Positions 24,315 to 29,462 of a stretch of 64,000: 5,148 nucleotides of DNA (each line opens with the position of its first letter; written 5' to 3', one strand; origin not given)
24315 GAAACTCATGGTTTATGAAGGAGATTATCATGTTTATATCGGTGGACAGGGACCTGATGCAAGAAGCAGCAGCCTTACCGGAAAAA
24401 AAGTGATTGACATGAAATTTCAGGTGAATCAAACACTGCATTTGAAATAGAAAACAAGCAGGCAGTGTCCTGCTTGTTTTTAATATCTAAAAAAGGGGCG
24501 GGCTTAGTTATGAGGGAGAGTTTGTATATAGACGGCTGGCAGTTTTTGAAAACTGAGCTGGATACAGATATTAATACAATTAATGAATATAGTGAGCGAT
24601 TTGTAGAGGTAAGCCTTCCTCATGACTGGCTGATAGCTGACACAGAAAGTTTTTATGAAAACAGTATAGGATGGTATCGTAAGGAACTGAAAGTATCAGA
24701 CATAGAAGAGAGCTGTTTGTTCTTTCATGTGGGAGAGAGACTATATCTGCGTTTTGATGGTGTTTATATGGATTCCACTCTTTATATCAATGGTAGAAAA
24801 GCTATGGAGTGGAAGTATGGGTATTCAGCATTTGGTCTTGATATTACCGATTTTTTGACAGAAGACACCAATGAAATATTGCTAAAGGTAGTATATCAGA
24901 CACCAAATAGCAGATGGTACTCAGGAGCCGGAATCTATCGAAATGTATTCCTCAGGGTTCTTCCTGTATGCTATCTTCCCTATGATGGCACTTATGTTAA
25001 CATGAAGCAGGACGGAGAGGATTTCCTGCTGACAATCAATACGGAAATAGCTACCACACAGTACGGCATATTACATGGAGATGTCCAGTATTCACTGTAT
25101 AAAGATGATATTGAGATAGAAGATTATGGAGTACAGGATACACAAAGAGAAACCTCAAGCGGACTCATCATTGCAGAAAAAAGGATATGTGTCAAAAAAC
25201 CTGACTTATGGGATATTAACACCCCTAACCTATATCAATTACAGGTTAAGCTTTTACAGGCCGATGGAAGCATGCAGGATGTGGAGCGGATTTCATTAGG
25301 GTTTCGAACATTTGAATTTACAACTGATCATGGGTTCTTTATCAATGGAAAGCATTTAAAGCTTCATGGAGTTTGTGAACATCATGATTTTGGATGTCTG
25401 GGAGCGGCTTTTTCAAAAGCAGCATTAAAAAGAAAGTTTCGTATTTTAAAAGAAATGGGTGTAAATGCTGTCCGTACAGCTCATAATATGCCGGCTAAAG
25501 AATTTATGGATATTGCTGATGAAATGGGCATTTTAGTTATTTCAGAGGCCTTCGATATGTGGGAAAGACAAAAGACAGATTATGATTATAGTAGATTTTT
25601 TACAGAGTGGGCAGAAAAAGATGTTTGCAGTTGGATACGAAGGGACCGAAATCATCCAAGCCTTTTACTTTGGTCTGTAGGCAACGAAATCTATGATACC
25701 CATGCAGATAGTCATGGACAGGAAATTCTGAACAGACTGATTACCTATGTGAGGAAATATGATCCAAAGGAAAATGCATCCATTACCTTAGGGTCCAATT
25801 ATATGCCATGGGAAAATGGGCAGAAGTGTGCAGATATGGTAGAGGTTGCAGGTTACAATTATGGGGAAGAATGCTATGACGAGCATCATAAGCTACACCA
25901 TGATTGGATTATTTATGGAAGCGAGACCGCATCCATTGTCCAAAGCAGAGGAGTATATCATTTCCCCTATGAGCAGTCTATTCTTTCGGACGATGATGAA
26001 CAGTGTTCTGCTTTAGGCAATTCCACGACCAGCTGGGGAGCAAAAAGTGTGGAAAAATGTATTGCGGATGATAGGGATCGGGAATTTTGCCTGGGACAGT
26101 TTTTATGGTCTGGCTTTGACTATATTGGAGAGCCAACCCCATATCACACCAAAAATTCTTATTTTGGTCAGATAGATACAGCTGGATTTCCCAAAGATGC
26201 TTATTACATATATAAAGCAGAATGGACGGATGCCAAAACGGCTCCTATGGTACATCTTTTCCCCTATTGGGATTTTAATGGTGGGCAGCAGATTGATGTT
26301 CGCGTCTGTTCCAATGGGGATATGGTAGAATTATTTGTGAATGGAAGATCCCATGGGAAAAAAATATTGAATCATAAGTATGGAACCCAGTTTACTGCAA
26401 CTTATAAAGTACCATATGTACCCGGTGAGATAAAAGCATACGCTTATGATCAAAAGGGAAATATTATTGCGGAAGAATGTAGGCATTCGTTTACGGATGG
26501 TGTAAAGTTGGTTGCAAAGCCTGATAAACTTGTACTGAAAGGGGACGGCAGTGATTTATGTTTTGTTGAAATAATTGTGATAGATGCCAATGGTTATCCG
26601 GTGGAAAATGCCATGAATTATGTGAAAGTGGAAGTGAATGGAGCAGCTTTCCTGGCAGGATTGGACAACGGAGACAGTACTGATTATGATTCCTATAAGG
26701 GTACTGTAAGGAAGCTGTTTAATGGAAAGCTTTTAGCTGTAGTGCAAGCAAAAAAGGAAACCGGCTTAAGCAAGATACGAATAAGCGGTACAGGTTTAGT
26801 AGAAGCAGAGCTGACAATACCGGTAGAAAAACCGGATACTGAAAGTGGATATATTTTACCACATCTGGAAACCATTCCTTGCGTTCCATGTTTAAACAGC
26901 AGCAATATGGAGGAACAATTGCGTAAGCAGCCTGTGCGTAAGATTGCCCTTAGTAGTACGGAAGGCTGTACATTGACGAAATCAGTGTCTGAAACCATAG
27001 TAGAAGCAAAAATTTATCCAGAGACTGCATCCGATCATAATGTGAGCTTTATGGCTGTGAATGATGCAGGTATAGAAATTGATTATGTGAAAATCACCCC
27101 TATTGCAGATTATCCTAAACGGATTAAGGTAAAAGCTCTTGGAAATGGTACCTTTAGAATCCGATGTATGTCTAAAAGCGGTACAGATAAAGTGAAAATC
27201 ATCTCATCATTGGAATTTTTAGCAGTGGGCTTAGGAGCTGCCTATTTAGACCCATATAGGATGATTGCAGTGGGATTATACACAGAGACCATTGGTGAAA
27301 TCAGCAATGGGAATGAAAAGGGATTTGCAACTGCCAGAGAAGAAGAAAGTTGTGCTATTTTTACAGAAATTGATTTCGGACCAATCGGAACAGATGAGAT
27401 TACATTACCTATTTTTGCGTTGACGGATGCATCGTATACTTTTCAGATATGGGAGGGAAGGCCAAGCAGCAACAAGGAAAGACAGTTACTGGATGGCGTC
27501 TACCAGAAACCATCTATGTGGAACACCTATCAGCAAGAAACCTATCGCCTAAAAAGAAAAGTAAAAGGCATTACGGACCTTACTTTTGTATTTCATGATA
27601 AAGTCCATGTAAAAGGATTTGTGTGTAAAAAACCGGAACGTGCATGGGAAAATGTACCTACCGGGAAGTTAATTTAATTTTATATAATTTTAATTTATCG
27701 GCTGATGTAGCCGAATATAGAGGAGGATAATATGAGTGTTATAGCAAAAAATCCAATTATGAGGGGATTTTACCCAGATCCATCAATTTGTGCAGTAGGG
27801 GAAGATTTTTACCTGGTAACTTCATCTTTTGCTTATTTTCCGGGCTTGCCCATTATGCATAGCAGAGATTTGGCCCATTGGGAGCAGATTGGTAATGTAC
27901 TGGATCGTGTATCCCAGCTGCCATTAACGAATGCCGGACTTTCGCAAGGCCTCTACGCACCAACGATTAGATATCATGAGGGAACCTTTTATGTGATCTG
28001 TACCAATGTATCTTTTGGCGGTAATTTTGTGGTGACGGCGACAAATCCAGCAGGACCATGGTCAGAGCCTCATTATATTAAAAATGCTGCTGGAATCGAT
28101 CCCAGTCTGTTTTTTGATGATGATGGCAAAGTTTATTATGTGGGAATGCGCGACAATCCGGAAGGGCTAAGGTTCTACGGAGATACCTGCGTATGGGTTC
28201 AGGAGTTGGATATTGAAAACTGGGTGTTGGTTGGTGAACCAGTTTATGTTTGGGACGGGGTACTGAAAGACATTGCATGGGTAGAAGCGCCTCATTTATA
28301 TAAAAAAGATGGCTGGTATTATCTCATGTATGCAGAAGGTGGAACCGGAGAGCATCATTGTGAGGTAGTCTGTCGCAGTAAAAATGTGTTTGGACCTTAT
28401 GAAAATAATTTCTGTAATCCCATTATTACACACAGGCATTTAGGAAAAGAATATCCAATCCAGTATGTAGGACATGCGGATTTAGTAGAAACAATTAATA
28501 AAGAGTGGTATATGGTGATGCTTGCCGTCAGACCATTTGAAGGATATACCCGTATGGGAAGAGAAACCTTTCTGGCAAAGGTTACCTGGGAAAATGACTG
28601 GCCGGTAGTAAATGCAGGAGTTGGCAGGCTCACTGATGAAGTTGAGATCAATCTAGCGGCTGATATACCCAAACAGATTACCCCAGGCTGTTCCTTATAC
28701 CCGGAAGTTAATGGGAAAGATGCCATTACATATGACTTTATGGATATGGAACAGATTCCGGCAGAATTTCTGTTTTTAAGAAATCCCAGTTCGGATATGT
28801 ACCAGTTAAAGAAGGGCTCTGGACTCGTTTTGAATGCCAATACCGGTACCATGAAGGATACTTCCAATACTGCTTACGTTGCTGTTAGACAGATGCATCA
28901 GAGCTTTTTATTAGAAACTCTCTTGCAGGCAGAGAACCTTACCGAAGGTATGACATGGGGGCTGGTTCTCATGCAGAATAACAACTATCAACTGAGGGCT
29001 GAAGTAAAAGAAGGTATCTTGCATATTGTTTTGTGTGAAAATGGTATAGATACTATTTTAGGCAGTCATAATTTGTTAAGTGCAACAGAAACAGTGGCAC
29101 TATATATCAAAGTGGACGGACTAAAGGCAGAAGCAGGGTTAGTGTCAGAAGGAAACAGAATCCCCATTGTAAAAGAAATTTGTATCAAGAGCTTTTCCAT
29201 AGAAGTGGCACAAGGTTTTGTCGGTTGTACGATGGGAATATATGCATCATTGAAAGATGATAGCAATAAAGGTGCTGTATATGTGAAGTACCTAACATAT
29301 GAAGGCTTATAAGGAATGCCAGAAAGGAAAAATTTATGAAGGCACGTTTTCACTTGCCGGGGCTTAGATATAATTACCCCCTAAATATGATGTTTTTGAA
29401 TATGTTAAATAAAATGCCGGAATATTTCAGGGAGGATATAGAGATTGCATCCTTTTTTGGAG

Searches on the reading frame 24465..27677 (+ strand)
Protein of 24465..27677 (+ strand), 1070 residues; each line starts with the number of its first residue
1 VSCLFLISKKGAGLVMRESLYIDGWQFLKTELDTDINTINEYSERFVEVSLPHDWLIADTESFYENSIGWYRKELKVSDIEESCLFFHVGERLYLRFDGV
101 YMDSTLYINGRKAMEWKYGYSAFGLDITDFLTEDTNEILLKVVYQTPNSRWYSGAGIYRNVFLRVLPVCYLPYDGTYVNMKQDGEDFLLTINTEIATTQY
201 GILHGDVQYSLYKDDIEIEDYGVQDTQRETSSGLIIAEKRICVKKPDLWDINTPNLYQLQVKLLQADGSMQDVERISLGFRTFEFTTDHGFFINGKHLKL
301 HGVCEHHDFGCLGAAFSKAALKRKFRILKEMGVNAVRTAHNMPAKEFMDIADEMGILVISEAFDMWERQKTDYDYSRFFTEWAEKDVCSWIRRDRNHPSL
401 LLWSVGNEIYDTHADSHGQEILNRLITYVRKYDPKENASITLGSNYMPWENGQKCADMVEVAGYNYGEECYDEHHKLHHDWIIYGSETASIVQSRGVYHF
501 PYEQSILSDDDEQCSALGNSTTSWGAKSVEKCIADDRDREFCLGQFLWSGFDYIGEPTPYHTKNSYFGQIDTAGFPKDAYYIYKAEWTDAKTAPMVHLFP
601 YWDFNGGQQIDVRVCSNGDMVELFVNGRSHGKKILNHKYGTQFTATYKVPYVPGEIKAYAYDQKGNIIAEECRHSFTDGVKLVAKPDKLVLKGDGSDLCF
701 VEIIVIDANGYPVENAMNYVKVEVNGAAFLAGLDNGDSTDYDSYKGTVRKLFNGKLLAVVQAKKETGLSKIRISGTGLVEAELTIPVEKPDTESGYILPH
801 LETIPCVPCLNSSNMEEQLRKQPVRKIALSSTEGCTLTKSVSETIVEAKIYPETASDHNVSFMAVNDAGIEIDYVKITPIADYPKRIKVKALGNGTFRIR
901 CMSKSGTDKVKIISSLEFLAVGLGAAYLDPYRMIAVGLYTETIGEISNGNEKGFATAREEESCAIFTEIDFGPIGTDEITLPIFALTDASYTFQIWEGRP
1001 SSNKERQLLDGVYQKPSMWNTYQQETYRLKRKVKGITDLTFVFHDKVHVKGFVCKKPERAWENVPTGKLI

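Call 17: search_protein_families(library=pfam, proteins=[window:24465-27677:+], max_evalue=0.00001)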
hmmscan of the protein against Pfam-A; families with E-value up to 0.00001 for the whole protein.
window:24465-27677:+ (1070 aa): 5 families
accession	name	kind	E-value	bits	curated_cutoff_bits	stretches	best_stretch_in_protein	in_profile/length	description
PF18565.7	Glyco_hydro2_C5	-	4.5e-27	94.3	32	1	682-784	1-103/103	Glycoside hydrolase family 2 C-terminal domain 5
PF02836.23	Glyco_hydro_2_C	-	2.9e-24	86.2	21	1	287-435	4-155/302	Glycosyl hydrolases family 2, TIM barrel domain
PF16355.11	DUF4982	-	3e-20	72.4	23.9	1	607-669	1-61/61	Domain of unknown function (DUF4982)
PF02837.24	Glyco_hydro_2_N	-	2.8e-14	53.9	28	1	46-166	46-168/169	Glycosyl hydrolases family 2, sugar binding domain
PF00703.27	Glyco_hydro_2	-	1.2e-10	42.5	23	1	183-281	15-109/109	Glycosyl hydrolases family 2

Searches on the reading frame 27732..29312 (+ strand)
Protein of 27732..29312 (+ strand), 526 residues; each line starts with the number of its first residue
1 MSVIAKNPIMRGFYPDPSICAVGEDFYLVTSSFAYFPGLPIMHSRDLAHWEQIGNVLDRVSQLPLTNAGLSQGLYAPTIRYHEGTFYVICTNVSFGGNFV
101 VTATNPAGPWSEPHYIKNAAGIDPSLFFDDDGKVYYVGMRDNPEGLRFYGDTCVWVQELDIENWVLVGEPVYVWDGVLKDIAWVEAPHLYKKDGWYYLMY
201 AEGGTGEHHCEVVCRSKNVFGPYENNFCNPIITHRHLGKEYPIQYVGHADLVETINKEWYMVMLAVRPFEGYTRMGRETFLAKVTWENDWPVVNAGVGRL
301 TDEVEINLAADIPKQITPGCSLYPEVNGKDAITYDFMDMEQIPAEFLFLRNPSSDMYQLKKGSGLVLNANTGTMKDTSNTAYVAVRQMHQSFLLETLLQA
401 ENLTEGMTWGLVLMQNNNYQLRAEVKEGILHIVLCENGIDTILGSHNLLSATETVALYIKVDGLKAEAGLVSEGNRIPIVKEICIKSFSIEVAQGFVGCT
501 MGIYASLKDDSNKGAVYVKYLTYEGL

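Call 17: search_protein_families(library=pfam, proteins=[window:27732-29312:+], max_evalue=0.00001)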
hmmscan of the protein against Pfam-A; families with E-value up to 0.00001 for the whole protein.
window:27732-29312:+ (526 aa): 2 families
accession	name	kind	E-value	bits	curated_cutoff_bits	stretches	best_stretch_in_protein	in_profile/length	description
PF04616.20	Glyco_hydro_43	-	2.1e-91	306.7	32.2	1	6-291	2-288/288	Glycosyl hydrolases family 43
PF17851.8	GH43_C2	-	2.7e-22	79.9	22.7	1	335-524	3-203/203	Beta xylosidase C-terminal Concanavalin A-like domain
